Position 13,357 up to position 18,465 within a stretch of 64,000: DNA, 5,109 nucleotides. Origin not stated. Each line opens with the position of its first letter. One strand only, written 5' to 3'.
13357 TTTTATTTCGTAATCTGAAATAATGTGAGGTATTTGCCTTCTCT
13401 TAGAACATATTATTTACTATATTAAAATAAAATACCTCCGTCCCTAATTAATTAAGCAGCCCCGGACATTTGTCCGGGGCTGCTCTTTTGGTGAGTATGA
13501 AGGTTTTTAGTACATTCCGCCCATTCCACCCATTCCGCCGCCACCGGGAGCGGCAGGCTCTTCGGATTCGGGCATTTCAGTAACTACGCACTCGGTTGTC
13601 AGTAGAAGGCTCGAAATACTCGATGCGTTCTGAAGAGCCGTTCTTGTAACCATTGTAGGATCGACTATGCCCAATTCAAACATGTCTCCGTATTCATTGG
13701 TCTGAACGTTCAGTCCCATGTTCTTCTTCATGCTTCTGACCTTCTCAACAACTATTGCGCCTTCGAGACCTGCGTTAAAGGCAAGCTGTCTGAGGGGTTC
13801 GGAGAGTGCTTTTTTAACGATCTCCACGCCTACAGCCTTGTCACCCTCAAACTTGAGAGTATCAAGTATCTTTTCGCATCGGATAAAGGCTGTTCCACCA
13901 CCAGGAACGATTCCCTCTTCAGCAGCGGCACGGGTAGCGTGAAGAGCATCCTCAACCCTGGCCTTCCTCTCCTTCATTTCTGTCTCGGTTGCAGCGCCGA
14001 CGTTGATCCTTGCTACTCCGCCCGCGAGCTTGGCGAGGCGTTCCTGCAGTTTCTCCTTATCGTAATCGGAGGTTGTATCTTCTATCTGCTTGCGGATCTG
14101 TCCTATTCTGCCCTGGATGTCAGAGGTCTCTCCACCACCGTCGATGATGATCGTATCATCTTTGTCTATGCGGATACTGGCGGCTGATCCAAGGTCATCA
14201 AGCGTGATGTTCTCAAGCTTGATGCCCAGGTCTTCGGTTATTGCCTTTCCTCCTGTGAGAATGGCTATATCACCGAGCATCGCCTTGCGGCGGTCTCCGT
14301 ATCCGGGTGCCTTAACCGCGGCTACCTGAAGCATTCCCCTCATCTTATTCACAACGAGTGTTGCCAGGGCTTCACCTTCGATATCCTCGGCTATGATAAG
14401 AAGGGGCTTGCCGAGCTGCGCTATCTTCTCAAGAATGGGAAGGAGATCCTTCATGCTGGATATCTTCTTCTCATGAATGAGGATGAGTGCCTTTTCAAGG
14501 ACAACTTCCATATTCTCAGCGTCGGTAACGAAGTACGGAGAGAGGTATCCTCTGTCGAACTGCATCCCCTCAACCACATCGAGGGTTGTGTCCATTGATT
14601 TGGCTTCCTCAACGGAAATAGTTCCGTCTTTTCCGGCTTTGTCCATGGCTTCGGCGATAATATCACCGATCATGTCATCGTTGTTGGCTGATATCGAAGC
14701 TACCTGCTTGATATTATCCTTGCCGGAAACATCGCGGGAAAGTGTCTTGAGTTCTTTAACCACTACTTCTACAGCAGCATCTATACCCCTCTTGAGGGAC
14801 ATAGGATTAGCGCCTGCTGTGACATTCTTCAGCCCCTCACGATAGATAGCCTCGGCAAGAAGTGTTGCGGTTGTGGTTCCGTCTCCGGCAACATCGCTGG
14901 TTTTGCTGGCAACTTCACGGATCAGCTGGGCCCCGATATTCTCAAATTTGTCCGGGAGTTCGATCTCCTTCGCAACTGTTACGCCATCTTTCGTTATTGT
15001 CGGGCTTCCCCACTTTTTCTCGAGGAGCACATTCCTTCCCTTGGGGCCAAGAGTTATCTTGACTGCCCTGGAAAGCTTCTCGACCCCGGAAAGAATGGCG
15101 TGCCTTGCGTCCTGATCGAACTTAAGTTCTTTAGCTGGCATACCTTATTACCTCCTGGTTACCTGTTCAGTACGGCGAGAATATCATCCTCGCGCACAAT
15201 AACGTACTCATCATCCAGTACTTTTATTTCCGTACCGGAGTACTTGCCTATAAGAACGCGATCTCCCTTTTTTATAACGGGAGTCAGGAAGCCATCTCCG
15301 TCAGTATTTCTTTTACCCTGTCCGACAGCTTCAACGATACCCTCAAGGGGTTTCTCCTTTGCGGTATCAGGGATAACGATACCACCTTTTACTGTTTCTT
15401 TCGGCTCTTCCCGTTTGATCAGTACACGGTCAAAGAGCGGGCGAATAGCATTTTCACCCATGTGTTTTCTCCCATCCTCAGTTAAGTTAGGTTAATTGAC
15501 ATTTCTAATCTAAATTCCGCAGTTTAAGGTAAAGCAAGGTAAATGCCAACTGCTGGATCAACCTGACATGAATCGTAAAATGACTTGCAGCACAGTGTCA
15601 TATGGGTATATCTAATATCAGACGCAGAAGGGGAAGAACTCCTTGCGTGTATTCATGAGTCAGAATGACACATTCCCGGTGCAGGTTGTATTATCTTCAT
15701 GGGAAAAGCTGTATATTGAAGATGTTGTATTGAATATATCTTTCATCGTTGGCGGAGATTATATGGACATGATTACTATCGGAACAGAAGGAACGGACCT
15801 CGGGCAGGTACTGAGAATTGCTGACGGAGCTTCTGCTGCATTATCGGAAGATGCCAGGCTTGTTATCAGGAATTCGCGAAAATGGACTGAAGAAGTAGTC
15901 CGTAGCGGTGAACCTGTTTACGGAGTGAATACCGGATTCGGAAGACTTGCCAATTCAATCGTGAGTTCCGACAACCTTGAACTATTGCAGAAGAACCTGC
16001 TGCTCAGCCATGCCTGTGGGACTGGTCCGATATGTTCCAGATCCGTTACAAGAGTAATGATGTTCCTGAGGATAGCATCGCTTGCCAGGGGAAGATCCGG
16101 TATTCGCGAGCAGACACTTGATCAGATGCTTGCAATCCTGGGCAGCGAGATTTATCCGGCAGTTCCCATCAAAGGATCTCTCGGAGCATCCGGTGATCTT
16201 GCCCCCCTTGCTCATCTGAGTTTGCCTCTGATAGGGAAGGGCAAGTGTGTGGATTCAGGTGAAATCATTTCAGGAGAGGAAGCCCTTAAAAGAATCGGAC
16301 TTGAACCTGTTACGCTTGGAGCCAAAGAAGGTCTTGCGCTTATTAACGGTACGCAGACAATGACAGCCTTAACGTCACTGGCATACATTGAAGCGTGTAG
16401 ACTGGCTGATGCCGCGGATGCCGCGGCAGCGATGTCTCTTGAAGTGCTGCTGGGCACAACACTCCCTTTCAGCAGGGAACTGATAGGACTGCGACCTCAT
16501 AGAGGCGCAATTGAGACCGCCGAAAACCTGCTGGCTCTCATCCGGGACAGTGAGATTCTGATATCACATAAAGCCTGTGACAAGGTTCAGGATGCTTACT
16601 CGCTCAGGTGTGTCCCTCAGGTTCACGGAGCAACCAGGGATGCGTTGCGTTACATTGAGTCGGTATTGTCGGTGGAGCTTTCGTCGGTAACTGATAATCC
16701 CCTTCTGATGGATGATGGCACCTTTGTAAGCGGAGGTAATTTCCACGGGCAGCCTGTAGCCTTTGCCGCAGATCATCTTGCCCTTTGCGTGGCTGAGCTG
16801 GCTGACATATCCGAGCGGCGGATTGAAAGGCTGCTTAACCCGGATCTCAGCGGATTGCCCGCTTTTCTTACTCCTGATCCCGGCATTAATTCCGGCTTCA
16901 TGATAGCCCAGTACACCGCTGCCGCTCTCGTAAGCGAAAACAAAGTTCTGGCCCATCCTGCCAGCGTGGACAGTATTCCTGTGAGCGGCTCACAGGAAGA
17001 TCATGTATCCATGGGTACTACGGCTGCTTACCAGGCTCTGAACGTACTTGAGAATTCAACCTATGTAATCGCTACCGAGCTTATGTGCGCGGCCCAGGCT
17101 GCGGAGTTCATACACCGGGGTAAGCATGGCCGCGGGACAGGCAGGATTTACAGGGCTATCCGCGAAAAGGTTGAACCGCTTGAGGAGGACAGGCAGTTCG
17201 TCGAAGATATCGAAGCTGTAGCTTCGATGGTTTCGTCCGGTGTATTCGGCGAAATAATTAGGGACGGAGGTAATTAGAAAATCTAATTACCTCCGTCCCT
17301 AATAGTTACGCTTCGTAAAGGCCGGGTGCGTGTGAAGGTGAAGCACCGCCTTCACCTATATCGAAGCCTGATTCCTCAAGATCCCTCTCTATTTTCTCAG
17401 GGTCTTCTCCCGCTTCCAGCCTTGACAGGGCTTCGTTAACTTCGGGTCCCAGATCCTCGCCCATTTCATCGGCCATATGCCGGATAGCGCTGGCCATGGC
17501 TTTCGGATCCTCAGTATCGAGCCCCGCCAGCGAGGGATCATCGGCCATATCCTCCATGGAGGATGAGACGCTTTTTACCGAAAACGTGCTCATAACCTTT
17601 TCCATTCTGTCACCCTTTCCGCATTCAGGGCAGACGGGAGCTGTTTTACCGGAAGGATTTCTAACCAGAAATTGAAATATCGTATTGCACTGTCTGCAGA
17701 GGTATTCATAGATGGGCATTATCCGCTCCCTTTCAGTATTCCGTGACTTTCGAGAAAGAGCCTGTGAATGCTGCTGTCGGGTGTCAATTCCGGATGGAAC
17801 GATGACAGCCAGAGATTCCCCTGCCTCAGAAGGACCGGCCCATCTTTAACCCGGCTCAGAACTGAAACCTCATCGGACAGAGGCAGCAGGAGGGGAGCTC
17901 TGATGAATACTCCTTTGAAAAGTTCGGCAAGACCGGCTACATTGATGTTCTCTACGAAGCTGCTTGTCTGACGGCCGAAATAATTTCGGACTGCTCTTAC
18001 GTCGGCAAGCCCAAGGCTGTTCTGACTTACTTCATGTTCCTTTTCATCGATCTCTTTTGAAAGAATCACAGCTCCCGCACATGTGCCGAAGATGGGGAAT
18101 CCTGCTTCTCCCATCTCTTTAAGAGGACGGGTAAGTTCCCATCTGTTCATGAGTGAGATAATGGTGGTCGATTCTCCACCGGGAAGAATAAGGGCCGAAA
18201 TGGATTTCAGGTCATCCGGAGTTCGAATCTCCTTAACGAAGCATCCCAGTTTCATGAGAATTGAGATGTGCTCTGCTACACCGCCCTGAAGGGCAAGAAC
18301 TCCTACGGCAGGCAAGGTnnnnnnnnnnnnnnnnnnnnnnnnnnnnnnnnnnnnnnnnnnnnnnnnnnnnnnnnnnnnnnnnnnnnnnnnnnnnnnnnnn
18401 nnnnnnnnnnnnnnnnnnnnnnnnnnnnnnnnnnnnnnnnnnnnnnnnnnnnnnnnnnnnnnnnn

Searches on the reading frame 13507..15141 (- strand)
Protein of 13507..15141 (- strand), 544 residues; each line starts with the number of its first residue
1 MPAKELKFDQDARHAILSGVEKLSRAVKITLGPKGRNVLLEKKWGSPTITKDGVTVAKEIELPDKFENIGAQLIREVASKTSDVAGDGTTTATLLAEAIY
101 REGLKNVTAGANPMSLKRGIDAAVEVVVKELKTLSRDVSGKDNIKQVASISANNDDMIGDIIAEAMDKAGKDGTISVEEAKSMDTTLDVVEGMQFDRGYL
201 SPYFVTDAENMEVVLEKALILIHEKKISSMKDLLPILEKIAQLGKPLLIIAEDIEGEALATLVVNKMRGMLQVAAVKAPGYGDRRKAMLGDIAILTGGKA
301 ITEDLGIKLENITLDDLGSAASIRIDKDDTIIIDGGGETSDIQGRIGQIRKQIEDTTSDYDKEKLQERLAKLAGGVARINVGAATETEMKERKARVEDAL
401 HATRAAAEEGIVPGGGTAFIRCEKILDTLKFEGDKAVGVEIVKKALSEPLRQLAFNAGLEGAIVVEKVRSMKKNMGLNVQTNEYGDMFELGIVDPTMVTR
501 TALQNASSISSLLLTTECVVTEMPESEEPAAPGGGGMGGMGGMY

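Call 84: search_protein_families(library=pfam, proteins=[window:13507-15141:-], max_evalue=0.000001)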
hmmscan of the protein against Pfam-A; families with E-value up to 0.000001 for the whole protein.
window:13507-15141:- (544 aa): 1 family
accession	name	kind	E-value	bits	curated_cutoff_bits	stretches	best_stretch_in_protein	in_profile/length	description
PF00118.29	Cpn60_TCP1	-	1.1e-78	265.5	34.3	1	23-522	1-488/490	TCP-1/cpn60 chaperonin family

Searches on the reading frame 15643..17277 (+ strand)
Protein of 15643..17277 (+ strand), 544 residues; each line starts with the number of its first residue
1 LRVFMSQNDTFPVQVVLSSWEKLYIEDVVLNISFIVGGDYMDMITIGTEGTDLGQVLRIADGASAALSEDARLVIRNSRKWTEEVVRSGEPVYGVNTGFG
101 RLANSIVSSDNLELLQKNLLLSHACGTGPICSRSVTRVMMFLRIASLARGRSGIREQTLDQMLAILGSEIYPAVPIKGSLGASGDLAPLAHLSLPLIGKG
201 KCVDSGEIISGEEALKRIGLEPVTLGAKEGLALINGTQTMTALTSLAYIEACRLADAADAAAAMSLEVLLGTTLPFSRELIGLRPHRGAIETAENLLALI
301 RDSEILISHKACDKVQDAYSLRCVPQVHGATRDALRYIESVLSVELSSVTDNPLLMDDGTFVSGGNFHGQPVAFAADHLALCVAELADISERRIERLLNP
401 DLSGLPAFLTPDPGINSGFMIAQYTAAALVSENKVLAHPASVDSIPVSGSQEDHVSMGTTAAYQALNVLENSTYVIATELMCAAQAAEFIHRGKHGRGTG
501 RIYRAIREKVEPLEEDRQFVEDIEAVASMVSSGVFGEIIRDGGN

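Call 84: search_protein_families(library=pfam, proteins=[window:15643-17277:+], max_evalue=0.000001)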
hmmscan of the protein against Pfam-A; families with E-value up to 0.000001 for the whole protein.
window:15643-17277:+ (544 aa): 1 family
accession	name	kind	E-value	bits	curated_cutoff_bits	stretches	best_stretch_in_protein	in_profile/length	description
PF00221.24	Lyase_aromatic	-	2.7e-186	620.2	27.3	1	53-508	3-466/466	Aromatic amino acid lyase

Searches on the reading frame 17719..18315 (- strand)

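Call 85: search_protein_families(library=pfam, proteins=[window:17719-18315:-], max_evalue=0.000001)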
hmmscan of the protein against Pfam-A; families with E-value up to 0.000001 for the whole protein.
window:17719-18315:- (198 aa): 3 families
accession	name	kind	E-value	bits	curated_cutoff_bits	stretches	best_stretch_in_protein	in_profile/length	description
PF01174.25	SNO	-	4.4e-45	154.3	27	1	6-190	1-185/188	SNO glutamine amidotransferase family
PF03575.23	Peptidase_S51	-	1.1e-08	35.4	23.9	1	19-122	55-173/206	Peptidase family S51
PF07685.20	GATase_3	-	6e-08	33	27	1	30-123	30-129/196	CobB/CobQ-like glutamine amidotransferase domain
